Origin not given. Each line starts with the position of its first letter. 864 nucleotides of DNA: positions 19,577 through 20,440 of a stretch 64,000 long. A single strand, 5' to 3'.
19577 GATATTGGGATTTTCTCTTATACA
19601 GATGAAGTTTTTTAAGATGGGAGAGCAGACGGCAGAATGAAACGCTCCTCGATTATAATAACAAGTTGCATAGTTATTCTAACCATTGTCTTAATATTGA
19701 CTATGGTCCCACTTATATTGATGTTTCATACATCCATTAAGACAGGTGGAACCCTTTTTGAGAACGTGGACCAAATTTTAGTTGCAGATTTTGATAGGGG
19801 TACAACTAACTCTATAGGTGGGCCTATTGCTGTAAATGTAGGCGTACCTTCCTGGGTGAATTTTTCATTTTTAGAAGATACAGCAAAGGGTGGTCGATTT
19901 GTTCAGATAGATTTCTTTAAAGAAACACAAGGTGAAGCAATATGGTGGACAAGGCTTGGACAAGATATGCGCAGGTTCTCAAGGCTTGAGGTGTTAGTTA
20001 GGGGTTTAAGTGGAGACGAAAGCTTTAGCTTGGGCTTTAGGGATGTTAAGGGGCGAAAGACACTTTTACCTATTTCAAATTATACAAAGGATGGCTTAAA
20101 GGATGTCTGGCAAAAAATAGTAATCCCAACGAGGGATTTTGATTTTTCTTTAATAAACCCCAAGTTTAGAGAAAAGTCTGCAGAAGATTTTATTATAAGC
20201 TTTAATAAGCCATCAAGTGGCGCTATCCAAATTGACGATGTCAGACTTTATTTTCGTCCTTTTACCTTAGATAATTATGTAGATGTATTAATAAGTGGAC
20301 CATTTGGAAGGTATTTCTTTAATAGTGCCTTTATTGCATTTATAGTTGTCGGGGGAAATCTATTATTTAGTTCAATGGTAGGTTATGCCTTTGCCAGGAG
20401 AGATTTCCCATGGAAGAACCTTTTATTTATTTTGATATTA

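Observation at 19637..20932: The same CBM-like beta-sandwich module is grafted onto three unrelated proteins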

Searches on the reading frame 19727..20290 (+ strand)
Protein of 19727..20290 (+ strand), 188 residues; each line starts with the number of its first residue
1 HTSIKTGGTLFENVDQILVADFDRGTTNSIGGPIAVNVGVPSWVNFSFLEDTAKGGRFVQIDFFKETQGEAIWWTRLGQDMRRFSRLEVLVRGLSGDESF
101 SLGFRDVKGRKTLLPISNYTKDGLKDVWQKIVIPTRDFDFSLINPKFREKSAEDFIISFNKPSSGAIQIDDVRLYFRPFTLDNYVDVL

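Call 13: find_homologous_proteins(query=window:19727-20290:+, max_evalue=0.01)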
Query seq(188 aa): 109 candidates shared short words with the query, none scored E <= 0.01.

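Call 20: search_protein_representatives(protein=window:19736-20266:+)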
Query: 177 residues. Proteins with E-value up to 0.001 (for the whole library): 138; up to 1e-10: 35; up to 1e-30: 2. The best 138 are listed.
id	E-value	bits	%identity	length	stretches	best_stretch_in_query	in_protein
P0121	1.3e-33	132.6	29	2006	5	13-175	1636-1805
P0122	5.7e-33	130.6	43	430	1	1-177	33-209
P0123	2.7e-28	115.3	41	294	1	4-177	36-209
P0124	3.8e-27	111.6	29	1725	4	11-170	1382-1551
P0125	6.1e-27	110.9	30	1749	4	15-173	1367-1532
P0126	2.0e-24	102.7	31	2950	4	68-171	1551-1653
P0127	3.5e-22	95.4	27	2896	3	20-171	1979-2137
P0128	7.4e-21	91.1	28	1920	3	10-170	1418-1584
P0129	2.1e-20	89.6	32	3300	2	63-171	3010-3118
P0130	8.1e-20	87.7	30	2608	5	14-171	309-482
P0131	9.6e-20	87.5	28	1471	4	16-171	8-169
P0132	5.2e-19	85.1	29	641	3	8-171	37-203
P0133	1.1e-18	84.0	29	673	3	42-168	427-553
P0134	2.4e-18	82.9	31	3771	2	15-171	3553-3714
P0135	2.8e-18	82.7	29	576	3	13-171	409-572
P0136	5.0e-17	78.6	32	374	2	14-170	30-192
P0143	3.0e-14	69.6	28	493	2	14-171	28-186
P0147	3.7e-13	66.0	30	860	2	13-170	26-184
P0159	3.7e-10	56.2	27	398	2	13-171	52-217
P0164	1.8e-09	54.0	32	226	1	12-171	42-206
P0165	2.5e-09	53.6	31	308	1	55-176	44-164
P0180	2.0e-07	47.4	35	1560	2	74-171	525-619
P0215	3.4e-05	40.1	25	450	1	44-176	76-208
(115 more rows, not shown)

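Call 21: search_protein_families(library=pfam, proteins=[P0121, P0122, P0132, P0136, P0143, P0147, P0131, P0135, P0164, P0159], max_evalue=0.1)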
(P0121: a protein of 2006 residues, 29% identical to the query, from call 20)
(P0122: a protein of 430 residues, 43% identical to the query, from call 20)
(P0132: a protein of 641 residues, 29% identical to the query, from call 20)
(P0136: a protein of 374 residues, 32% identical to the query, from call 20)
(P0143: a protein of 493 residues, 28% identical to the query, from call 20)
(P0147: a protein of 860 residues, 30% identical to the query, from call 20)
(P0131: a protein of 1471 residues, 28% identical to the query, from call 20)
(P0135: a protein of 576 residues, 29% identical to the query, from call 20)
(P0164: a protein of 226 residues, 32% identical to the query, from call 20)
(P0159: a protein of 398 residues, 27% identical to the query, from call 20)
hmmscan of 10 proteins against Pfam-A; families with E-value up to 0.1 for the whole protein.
P0121 (2006 aa): 4 families
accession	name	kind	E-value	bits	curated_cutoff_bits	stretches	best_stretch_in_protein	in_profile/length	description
PF21582.3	CBM30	-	6e-44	150.4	27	4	1304-1398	71-169/170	Carbohydrate binding domain 30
PF03425.19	CBM_11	-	8.3e-22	78.5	27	3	1828-1968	9-136/182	Carbohydrate binding domain (family 11)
PF08547.18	CIA30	-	9e-09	36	24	1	1677-1773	41-120/157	Complex I intermediate-associated protein 30 (CIA30)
PF18329.7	SGBP_B_XBD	-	0.001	19.6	26.4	0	1529-1554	109-140/186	Surface glycan-binding protein B xyloglucan binding domain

P0122 (430 aa): 2 families
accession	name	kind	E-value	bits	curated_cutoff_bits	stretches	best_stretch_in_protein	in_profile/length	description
PF00528.27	BPD_transp_1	-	3.8e-19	69.6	26.4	1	245-419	2-178/184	Binding-protein-dependent transport system inner membrane component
PF21582.3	CBM30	-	8.6e-07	29.5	27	1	115-203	76-168/170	Carbohydrate binding domain 30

P0132 (641 aa): 4 families
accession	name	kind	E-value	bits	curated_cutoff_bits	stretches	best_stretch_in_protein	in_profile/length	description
PF21582.3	CBM30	-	1.2e-30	107.1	27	3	111-203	74-168/170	Carbohydrate binding domain 30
PF03425.19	CBM_11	-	4.9e-13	50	27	2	472-606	15-137/182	Carbohydrate binding domain (family 11)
PF08547.18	CIA30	-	1.4e-08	35.4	24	1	524-605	47-119/157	Complex I intermediate-associated protein 30 (CIA30)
PF18329.7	SGBP_B_XBD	-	0.023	15.3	26.4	0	390-425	108-142/186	Surface glycan-binding protein B xyloglucan binding domain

P0136 (374 aa): 3 families
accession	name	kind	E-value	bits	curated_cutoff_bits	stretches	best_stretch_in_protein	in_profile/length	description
PF21582.3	CBM30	-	9.7e-17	61.9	27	2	283-355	76-152/170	Carbohydrate binding domain 30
PF03425.19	CBM_11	-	0.00011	22.8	27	1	230-370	32-178/182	Carbohydrate binding domain (family 11)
PF08547.18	CIA30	-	0.00014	22.4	24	0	259-344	47-120/157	Complex I intermediate-associated protein 30 (CIA30)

P0143 (493 aa): 6 families
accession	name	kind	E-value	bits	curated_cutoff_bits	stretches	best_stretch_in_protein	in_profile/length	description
PF08547.18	CIA30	-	1.8e-09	38.3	24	1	257-346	58-151/157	Complex I intermediate-associated protein 30 (CIA30)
PF21582.3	CBM30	-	4e-09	37.1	27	1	94-174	67-156/170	Carbohydrate binding domain 30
PF03425.19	CBM_11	-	9.5e-09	36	27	2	195-320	11-137/182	Carbohydrate binding domain (family 11)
PF18329.7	SGBP_B_XBD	-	0.0033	18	26.4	0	305-341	126-165/186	Surface glycan-binding protein B xyloglucan binding domain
PF04620.18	FlaA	-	0.0079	16.3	25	1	253-320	105-172/230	Flagellar filament outer layer protein Flaa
PF02018.23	CBM_4_9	-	0.064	14.1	25.9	0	102-146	67-112/136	Carbohydrate binding domain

P0147 (860 aa): 3 families
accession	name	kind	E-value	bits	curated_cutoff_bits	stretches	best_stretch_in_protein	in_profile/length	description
PF03425.19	CBM_11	-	9.4e-09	36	27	1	188-333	5-151/182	Carbohydrate binding domain (family 11)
PF08547.18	CIA30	-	8e-08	32.9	24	1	246-335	50-142/157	Complex I intermediate-associated protein 30 (CIA30)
PF21582.3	CBM30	-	2.1e-06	28.3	27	1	95-180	66-163/170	Carbohydrate binding domain 30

P0131 (1471 aa): 14 families
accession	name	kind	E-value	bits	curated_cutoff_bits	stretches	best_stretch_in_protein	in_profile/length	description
PF21582.3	CBM30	-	5.5e-37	127.7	27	4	927-1014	75-166/170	Carbohydrate binding domain 30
PF03425.19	CBM_11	-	1e-23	84.7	27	3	858-1015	14-178/182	Carbohydrate binding domain (family 11)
PF18911.6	PKD_4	-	3e-19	69.3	27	1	1106-1179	4-77/85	PKD domain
PF00801.26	PKD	-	8.1e-11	42.2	23.5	1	1111-1175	6-70/80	PKD domain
PF18329.7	SGBP_B_XBD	-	2.6e-07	31.4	26.4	1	105-170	108-185/186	Surface glycan-binding protein B xyloglucan binding domain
PF13229.12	Beta_helix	-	3.1e-07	30.6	25.9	1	1254-1412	3-154/158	Right handed beta helix region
PF08547.18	CIA30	-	1.7e-06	28.6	24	0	68-137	53-120/157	Complex I intermediate-associated protein 30 (CIA30)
PF05048.19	NosD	-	1.7e-05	24.8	23.6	1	1336-1424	49-170/212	Periplasmic copper-binding protein (NosD)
PF18559.7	Exop_C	-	1.8e-05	25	26.1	0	274-307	100-135/155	Galactose-binding domain-like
PF03198.20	Glyco_hydro_72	-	4.7e-05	23.3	25.9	1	351-481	23-145/314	Glucanosyltransferase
PF02836.23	Glyco_hydro_2_C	-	4.7e-05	23.1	21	1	448-579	102-216/302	Glycosyl hydrolases family 2, TIM barrel domain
PF01095.25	Pectinesterase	-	0.00058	19.1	27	1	1200-1267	10-81/298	Pectinesterase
PF03424.20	CBM_17_28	-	0.0059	17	25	0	975-1016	132-176/176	Carbohydrate binding domain (family 17/28)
PF09136.16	Glucodextran_B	-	0.084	13.2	27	0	1033-1096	13-77/83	Glucodextranase, domain B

P0135 (576 aa): 5 families
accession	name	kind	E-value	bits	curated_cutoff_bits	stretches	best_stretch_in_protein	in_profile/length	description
PF21582.3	CBM30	-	6.7e-26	91.7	27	3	265-390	41-166/170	Carbohydrate binding domain 30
PF03425.19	CBM_11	-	3.7e-17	63.4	27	3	222-365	11-138/182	Carbohydrate binding domain (family 11)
PF08547.18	CIA30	-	1.2e-09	38.8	24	2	280-364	47-120/157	Complex I intermediate-associated protein 30 (CIA30)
PF18559.7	Exop_C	-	0.00032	21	26.1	0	512-572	95-155/155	Galactose-binding domain-like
PF18329.7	SGBP_B_XBD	-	0.00035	21.2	26.4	0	225-363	7-140/186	Surface glycan-binding protein B xyloglucan binding domain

P0164 (226 aa): 3 families
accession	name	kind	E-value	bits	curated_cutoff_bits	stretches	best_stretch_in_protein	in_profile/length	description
PF21582.3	CBM30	-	8.8e-10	39.2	27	1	117-182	75-140/170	Carbohydrate binding domain 30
PF03425.19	CBM_11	-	4.6e-09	37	27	1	42-177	11-136/182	Carbohydrate binding domain (family 11)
PF18329.7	SGBP_B_XBD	-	0.021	15.4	26.4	1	131-177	108-140/186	Surface glycan-binding protein B xyloglucan binding domain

P0159 (398 aa): 5 families
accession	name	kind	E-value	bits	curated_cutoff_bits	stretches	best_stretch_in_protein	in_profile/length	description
PF21582.3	CBM30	-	1.6e-22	80.7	27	2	299-375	66-151/170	Carbohydrate binding domain 30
PF03425.19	CBM_11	-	1.6e-11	45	27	2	64-215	23-177/182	Carbohydrate binding domain (family 11)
PF08547.18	CIA30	-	1.8e-09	38.2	24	1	102-187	42-127/157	Complex I intermediate-associated protein 30 (CIA30)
PF18329.7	SGBP_B_XBD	-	0.0066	17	26.4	1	163-186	124-147/186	Surface glycan-binding protein B xyloglucan binding domain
PF18559.7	Exop_C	-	0.014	15.7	26.1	0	129-183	73-129/155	Galactose-binding domain-like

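Call 33: search_solved_structures(query=window:19736-20266:+, max_evalue=10)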
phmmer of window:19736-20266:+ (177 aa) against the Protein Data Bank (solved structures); distinct sequences matched with E-value up to 10: 3.
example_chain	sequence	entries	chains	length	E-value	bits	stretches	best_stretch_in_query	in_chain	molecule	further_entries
3ty1_A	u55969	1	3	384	0.15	15.2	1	101-159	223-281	Hypothetical aldose 1-epimerase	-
1wmx_A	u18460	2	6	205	0.42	13.7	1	82-155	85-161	COG3291: FOG: PKD repeat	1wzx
2c24_A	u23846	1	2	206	0.43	13.6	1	82-155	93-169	ENDOGLUCANASE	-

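Call 37: search_protein_families(library=pfam, proteins=[window:19736-20266:+], max_evalue=10)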
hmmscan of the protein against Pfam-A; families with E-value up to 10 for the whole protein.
window:19736-20266:+ (177 aa): 1 family
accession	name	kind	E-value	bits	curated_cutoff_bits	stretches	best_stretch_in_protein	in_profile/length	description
PF21582.3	CBM30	-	0.0052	17.2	27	1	83-170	77-167/170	Carbohydrate binding domain 30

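Call 52: predict_structure(alignment_id=A3)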
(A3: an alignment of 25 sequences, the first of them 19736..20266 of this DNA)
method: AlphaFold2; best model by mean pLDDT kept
length: 177 residues; sequences in the alignment: 25
mean_pLDDT: 89.5   pTM: 0.85
mean pLDDT of the five models: 89.5, 88.2, 87.6, 87.5, 85.0
residues with pLDDT >= 90: 129; 70-90: 34; 50-70: 7; < 50: 7
segments of 3 or more residues with pLDDT < 50: 1-7
pLDDT, mean of each block of 10 residues (from residue 1): 46 78 79 96 92 92 96 94 96 94 96 92 95 96 91 97 96 83
secondary structure, 60 per line:
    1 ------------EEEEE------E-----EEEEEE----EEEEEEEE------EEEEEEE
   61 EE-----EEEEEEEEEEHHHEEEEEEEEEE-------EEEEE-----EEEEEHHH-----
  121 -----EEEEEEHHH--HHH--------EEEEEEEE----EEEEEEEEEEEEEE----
elements in order: E13-17 E30-35 E40-47 E54-62 E68-77 E81-90 E98-102 E108-112 E126-131 E148-155 E160-173

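Call 56: fold_search(model_id=the predicted structure, library=pdb)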
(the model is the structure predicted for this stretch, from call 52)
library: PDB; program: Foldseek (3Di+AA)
matches with E <= 10: 1094; with E <= 0.001: 101
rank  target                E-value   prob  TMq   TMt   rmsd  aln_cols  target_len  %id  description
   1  1v0a                  4.8e-09  1.00  0.71  0.73   3.0       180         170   13  Family 11 Carbohydrate-Binding Module of cellulosomal cellulase Lic26A-Cel5E of Clostridium thermocellum (released 2005-01-12)
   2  6r31_A                1.8e-08  1.00  0.69  0.71   3.4       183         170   14  Family 11 Carbohydrate-Binding Module from Clostridium thermocellum in complex with beta-1,3-1,4-mixed-linked tetrasac (released 2020-02-05)
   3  6r3m_A                2.2e-08  1.00  0.68  0.68   3.8       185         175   13  Family 11 Carbohydrate-Binding Module from Clostridium thermocellum in complex with beta-1,3-1,4-mixed-linked tetrasac (released 2020-02-05)
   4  7zkq_A                6.1e-08  1.00  0.69  0.57   4.4       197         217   14  Early Pp module assembly intermediate of complex I (released 2022-11-23)
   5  2lro_MODEL_1_A        1.4e-07  1.00  0.63  0.65   4.1       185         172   14  Solution structure, dynamics and binding studies of CtCBM11 (released 2013-02-06)
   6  9cyn_A                5.1e-07  1.00  0.53  0.46   6.4       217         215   13  Flagellar filament sheath protein FlaA1 (released 2026-03-18)
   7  2c24_B                5.7e-07  1.00  0.59  0.60   5.4       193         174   20  FAMILY 30 CARBOHYDRATE-BINDING MODULE OF CELLULOSOMAL CELLULASE CEL9D- CEL44B OF CLOSTRIDIUM THERMOCELLUM (released 2005-11-22)
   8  9cyn_C                6.6e-07  1.00  0.52  0.44   6.2       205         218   14  Flagellar filament sheath protein FlaA1 (released 2026-03-18)
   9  9cyn_B                6.6e-07  1.00  0.48  0.42   7.4       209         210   13  Flagellar filament sheath protein FlaA1 (released 2026-03-18)
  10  7zkp_A                8.2e-07  1.00  0.68  0.57   4.9       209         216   13  Late assembly intermediate of the proximal proton pumping module of complex I with assembly factors NDUFAF1 and CIA84 (released 2022-11-23)
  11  1wzx_A                9.6e-07  1.00  0.63  0.63   4.8       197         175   18  Crystal Structure of Family 30 Carbohydrate Binding Module. (released 2005-03-22)
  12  5z06_A                1.5e-06  1.00  0.62  0.19   5.5       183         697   18  Crystal structure of beta-1,2-glucanase from Parabacteroides distasonis (released 2018-05-30)
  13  1wzx_B                1.9e-06  1.00  0.64  0.65   4.8       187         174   19  Crystal Structure of Family 30 Carbohydrate Binding Module. (released 2005-03-22)
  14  5z06_B                2.5e-06  1.00  0.65  0.19   5.1       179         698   18  Crystal structure of beta-1,2-glucanase from Parabacteroides distasonis (released 2018-05-30)
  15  1wmx_B                2.8e-06  1.00  0.63  0.57   5.0       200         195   19  Crystal Structure of Family 30 Carbohydrate Binding Module (released 2004-08-03)
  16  2c24_A                2.9e-06  1.00  0.57  0.58   4.7       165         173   21  FAMILY 30 CARBOHYDRATE-BINDING MODULE OF CELLULOSOMAL CELLULASE CEL9D- CEL44B OF CLOSTRIDIUM THERMOCELLUM (released 2005-11-22)
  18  1wmx_A                5.5e-06  1.00  0.59  0.60   4.5       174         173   21  Crystal Structure of Family 30 Carbohydrate Binding Module (released 2004-08-03)
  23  4xup_C                5.7e-05  1.00  0.47  0.51   5.6       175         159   14  Structure of the N-terminal CBM22-1-CBM22-2 tandem domain from Paenibacillus barcinonensis Xyn10C (released 2015-06-03)
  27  9h99                  7.4e-05  1.00  0.42  0.09   7.7       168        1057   14  Native structure of the full-length pesticidal protein Cry1Ca18 at pH7, from crystals formed in vivo (released 2025-11-12)
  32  1wky                  9.2e-05  1.00  0.48  0.22   5.7       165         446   13  Crystal structure of alkaline mannanase from Bacillus sp. strain JAMB-602: catalytic domain and its Carbohydrate Binding (released 2005-06-15)
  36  4xuo_A                1.1e-04  1.00  0.47  0.52   5.4       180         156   13  Structure of the CBM22-1 xylan-binding domain from Paenibacillus barcinonensis Xyn10C (released 2015-06-03)
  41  2c26                  1.3e-04  1.00  0.49  0.37   5.8       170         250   10  Structural basis for the promiscuous specificity of the carbohydrate- binding modules from the beta-sandwich super famil (released 2005-10-18)
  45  8ic1_A                1.6e-04  1.00  0.53  0.23   4.7       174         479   18  endo-alpha-D-arabinanase EndoMA1 D51N mutant from Microbacterium arabinogalactanolyticum in complex with arabinooligos (released 2023-08-16)
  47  4xup_E                1.6e-04  1.00  0.49  0.53   5.4       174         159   14  Structure of the N-terminal CBM22-1-CBM22-2 tandem domain from Paenibacillus barcinonensis Xyn10C (released 2015-06-03)
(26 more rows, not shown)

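Call 73: search_solved_structures(query=A3, max_evalue=1, show_alignments=3)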
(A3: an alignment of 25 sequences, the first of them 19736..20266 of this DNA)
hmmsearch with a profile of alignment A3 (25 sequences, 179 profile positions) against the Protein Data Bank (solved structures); distinct sequences matched with E-value up to 1: 10.
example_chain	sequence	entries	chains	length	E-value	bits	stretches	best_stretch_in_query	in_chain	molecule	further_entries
1wmx_A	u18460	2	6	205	1.5e-07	34.5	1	85-174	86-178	COG3291: FOG: PKD repeat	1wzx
2c24_A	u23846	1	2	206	1.5e-07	34.5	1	85-174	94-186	ENDOGLUCANASE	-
5z06_A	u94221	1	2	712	0.011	18.7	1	112-173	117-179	BDI_3064 protein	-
8g9k_A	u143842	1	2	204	0.026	17.4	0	89-126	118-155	THR2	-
5ax8_A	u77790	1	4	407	0.056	16.4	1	108-164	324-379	Aspartate aminotransferase, mitochondrial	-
8skr_A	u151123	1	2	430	0.059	16.3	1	108-164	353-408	Aspartate aminotransferase, mitochondrial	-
9yb6_A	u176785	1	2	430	0.06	16.3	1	108-164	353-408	Aspartate aminotransferase, mitochondrial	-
1ama_A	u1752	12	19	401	0.098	15.6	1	101-164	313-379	ASPARTATE AMINOTRANSFERASE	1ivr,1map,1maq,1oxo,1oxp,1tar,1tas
1aka_A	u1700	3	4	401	0.098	15.6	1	101-164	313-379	ASPARTATE AMINOTRANSFERASE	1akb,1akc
3hlm_A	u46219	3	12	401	0.33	13.8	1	115-163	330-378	Aspartate aminotransferase, mitochondrial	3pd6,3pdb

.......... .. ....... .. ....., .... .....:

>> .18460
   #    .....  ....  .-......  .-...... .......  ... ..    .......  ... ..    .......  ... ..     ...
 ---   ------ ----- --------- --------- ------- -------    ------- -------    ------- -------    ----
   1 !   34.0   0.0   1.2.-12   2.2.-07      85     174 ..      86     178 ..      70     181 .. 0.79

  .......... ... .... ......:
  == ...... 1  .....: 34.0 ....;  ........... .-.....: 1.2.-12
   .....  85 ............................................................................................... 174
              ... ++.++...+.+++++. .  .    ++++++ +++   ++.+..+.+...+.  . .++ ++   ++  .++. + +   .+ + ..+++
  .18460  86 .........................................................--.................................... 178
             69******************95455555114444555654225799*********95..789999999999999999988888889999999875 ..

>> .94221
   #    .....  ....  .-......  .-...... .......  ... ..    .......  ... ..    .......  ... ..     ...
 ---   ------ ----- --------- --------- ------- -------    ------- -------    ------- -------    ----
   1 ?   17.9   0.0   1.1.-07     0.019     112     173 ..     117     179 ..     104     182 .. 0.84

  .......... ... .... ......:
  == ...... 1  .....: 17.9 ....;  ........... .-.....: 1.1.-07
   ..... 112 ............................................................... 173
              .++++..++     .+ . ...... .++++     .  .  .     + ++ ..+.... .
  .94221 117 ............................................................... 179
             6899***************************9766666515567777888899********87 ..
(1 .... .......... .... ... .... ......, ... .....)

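Call 82: list_cluster_members(proteins=[P0215, P0165, P0121, P0131, P0180])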
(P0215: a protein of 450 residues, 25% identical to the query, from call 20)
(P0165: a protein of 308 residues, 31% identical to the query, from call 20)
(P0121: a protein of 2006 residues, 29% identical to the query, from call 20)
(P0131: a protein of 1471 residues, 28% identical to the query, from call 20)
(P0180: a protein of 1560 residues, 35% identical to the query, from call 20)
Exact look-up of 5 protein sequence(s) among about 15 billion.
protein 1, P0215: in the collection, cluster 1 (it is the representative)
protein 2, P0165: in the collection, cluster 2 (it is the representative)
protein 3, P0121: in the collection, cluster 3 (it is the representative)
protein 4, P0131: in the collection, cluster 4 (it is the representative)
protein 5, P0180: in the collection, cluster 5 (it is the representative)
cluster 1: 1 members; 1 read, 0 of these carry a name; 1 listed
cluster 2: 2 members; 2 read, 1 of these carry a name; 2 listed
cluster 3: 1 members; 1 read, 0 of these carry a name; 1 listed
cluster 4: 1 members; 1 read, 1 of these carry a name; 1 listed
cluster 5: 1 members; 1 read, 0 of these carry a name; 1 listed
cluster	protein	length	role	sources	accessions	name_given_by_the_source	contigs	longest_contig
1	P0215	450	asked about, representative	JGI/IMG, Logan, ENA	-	-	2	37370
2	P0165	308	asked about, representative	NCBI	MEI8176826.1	MAG: carbohydrate ABC transporter permease, partial [Candidatus Omnitrophota bacterium]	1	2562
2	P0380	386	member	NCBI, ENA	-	-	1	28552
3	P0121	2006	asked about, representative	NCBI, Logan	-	-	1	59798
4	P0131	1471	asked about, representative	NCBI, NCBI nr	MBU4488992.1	MAG: PKD domain-containing protein [Candidatus Omnitrophica bacterium] | PKD domain-containing protein [Candidatus Omnitrophota bacterium]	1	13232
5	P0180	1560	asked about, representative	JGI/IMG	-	-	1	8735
